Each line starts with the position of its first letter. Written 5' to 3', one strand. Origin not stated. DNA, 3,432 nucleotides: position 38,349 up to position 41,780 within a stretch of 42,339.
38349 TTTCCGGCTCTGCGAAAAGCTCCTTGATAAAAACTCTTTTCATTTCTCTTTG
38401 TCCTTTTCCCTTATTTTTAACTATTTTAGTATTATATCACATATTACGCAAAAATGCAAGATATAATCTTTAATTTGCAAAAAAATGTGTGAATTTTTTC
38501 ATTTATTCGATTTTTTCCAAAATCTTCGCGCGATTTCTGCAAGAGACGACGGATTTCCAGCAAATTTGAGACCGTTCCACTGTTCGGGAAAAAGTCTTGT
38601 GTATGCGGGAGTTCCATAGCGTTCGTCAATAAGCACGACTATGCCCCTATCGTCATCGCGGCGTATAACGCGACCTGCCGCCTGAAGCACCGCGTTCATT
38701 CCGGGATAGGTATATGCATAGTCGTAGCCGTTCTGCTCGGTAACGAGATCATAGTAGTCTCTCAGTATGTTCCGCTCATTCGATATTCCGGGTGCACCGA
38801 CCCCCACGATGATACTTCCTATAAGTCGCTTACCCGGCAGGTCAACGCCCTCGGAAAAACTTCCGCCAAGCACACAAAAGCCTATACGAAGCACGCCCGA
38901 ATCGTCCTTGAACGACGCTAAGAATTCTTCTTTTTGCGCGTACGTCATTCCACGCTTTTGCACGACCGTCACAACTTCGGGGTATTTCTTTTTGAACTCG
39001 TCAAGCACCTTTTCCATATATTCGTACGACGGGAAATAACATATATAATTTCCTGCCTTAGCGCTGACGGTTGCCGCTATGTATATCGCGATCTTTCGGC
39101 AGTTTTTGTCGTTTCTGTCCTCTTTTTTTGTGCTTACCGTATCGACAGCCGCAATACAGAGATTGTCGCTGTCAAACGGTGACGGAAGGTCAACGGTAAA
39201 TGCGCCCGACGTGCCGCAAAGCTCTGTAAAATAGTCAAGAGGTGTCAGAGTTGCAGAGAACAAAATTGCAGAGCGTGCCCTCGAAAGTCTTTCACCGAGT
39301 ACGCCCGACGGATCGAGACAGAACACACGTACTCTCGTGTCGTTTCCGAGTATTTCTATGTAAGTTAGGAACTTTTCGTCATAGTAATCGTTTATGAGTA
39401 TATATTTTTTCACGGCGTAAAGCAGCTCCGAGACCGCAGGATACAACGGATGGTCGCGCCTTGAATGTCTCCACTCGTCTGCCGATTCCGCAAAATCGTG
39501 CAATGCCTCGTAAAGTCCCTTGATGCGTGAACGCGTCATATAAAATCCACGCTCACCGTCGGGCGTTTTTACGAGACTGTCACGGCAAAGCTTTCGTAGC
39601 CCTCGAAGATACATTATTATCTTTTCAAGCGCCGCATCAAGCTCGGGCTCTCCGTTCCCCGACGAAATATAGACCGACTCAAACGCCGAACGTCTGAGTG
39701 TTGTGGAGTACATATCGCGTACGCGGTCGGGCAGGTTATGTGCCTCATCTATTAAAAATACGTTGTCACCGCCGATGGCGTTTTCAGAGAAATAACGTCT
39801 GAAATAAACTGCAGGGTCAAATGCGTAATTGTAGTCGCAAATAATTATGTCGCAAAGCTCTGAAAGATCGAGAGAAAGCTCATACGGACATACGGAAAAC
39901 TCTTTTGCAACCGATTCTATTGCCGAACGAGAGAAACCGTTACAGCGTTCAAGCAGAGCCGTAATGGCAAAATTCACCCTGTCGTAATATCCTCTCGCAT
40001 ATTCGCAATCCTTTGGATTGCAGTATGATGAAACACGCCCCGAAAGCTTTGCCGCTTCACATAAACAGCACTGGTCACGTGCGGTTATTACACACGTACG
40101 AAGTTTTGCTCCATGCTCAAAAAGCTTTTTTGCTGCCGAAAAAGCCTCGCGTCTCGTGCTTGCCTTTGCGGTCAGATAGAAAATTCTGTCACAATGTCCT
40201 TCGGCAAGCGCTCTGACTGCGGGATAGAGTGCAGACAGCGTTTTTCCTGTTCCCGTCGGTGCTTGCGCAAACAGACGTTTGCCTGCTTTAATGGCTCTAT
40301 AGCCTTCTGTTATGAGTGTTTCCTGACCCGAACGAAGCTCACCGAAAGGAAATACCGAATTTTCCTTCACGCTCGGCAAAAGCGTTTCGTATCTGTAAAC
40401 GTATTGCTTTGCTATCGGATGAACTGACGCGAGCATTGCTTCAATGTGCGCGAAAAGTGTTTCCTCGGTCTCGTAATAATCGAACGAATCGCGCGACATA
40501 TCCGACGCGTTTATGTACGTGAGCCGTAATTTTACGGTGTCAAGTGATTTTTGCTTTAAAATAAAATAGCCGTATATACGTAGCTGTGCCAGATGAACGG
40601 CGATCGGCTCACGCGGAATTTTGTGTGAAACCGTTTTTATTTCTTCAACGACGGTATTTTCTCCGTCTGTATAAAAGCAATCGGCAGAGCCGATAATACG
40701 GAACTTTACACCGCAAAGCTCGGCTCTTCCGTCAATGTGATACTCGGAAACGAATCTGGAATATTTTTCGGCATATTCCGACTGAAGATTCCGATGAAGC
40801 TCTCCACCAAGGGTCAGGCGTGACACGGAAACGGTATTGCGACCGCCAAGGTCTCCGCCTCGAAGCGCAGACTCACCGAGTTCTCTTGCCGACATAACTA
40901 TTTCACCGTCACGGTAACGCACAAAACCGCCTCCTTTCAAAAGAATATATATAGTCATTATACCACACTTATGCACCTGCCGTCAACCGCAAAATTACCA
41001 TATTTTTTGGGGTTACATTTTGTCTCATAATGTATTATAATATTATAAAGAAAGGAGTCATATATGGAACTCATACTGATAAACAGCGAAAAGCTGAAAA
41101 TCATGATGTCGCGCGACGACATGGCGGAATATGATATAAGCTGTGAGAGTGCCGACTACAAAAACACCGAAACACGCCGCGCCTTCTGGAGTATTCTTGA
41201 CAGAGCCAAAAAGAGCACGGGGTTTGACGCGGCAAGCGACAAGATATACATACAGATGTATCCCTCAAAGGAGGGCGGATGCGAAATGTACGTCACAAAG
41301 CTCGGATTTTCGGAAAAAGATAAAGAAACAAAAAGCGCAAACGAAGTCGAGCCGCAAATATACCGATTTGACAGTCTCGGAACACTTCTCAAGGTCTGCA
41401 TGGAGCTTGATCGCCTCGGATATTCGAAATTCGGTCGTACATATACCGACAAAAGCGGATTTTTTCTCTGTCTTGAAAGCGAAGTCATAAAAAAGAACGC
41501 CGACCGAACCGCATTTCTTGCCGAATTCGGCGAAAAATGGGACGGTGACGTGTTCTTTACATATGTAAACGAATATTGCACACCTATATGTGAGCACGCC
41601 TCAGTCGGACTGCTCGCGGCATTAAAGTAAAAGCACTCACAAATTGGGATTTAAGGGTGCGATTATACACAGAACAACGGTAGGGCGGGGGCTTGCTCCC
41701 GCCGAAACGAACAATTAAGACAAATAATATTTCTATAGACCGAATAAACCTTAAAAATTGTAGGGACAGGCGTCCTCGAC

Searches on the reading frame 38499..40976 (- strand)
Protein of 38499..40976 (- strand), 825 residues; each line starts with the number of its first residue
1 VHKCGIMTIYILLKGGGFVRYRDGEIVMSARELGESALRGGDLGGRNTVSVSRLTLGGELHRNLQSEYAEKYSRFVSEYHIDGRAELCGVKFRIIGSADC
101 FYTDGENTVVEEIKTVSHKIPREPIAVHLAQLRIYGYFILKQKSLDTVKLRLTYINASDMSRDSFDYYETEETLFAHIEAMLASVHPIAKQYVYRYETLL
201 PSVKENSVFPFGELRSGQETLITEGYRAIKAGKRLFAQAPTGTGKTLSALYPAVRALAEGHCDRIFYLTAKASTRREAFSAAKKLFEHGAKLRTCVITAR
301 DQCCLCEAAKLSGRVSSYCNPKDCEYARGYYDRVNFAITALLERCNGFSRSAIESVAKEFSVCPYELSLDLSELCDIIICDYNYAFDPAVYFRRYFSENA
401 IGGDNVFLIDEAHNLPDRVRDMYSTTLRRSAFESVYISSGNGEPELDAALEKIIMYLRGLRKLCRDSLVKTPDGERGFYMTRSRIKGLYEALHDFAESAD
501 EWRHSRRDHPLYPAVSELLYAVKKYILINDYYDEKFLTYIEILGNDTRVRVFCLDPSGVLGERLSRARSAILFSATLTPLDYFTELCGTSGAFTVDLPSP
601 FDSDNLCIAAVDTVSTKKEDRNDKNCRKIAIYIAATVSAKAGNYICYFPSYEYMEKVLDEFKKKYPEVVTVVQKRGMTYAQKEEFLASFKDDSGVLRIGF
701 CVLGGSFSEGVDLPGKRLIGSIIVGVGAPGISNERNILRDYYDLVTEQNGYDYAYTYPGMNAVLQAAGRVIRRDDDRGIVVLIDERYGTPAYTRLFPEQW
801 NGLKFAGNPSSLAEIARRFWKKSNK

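Call 42: search_protein_families(library=pfam, proteins=[window:38499-40976:-], max_evalue=0.00001)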
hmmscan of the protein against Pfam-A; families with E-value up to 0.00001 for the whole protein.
window:38499-40976:- (825 aa): 4 families
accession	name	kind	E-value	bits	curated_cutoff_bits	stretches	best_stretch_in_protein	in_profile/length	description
PF13307.12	Helicase_C_2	-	3.1e-38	131.9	25.3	1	635-800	3-167/170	Helicase C-terminal domain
PF06733.21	DEAD_2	-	5e-16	59.3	21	1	283-430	17-170/172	DEAD_2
PF00270.35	DEAD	-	1.5e-09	38.3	26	1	227-299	9-81/167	DEAD/DEAH box helicase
PF06777.17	HBB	-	2.2e-08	34.4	30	1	482-620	59-190/190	Helical and beta-bridge domain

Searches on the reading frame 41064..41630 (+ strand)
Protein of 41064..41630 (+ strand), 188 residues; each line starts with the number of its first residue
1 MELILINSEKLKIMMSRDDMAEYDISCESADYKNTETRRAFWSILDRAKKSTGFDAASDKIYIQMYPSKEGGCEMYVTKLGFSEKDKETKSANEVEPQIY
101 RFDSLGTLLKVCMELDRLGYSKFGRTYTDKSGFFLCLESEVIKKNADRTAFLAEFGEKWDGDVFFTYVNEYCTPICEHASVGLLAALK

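Call 42: search_protein_families(library=pfam, proteins=[window:41064-41630:+], max_evalue=0.00001)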
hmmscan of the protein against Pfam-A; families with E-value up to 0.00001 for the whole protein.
window:41064-41630:+ (188 aa): 1 family
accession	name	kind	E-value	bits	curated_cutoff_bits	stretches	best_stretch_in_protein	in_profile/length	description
PF05389.17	MecA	-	5.5e-16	59.3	22.5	1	1-85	1-82/221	Negative regulator of genetic competence (MecA)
